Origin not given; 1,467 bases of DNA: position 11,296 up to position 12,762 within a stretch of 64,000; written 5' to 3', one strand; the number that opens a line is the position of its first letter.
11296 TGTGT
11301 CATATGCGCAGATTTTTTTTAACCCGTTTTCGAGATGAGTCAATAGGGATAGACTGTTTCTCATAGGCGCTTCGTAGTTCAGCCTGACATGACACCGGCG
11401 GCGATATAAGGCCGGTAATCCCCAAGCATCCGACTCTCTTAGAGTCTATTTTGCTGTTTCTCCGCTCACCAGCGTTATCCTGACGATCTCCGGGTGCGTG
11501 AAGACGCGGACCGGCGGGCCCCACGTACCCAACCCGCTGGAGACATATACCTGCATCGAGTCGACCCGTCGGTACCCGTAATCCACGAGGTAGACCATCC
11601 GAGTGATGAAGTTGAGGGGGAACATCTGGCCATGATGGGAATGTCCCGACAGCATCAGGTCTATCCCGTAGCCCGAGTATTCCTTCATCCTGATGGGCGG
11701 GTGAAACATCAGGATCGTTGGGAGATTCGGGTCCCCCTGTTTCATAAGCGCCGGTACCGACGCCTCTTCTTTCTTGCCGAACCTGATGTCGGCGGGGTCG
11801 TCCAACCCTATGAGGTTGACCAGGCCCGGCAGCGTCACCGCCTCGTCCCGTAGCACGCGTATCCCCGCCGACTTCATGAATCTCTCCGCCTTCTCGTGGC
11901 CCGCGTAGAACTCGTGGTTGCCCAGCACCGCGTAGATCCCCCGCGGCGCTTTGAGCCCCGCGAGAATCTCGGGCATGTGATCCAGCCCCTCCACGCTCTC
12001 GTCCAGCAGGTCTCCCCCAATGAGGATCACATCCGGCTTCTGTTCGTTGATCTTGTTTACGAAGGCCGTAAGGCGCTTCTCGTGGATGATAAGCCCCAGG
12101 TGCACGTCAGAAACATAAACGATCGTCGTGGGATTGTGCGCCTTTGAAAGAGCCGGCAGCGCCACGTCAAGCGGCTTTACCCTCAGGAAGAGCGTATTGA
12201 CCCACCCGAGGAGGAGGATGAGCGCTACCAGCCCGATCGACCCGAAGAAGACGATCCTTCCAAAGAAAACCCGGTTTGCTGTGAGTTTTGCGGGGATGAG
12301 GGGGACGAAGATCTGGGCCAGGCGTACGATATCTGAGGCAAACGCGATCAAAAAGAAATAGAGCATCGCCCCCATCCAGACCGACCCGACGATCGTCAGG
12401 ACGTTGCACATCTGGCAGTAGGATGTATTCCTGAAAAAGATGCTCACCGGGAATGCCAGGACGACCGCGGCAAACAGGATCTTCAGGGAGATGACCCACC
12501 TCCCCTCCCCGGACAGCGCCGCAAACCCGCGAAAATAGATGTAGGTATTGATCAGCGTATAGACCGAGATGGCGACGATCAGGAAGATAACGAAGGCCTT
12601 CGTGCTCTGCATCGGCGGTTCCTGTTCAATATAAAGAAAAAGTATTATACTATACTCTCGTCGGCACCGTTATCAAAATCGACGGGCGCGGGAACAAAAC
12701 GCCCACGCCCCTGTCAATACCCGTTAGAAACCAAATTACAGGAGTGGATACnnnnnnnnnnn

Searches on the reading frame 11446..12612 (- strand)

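Call 60: search_protein_families(library=pfam, proteins=[window:11446-12612:-], max_evalue=0.000001)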
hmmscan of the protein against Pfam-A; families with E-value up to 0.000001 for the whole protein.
window:11446-12612:- (388 aa): 1 family
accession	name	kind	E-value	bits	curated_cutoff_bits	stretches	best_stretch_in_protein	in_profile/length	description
PF00149.33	Metallophos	-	5.9e-14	53.4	21.5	1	163-327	2-190/191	Calcineurin-like phosphoesterase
